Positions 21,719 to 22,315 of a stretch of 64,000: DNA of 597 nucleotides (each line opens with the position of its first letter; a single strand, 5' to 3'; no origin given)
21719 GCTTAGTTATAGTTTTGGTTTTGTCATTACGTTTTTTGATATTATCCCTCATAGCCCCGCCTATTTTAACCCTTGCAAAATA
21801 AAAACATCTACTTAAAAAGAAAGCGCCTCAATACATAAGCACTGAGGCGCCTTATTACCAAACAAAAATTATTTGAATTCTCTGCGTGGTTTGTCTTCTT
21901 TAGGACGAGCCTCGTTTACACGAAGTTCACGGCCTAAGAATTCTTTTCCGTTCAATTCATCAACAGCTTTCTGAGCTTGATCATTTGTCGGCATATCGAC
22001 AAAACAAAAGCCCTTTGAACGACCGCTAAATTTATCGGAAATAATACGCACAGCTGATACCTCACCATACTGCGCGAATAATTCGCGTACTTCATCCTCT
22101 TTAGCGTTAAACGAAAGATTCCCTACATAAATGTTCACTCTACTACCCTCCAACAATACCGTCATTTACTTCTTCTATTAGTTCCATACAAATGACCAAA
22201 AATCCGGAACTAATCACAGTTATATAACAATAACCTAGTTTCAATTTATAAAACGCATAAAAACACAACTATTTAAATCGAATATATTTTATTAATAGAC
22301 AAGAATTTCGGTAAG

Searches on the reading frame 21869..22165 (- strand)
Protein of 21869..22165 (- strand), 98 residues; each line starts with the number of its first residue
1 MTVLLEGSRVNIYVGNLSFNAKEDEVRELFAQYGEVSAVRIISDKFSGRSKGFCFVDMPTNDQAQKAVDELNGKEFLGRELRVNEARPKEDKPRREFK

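Call 86: search_protein_families(library=pfam, proteins=[window:21869-22165:-], max_evalue=0.01)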
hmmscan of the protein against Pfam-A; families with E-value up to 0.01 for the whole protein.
window:21869-22165:- (98 aa): 3 families
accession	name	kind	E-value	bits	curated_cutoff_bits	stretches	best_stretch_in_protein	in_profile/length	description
PF00076.28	RRM_1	-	1.3e-24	86.3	20.7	1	12-82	1-70/70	RNA recognition motif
PF13893.12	RRM_5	-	1.1e-06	28.7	27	1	22-85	40-98/125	RNA recognition motif. (a.k.a. RRM, RBD, or RNP domain)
PF16842.11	RRM_occluded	-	0.0039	17.5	30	1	13-84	5-71/79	Occluded RNA-recognition motif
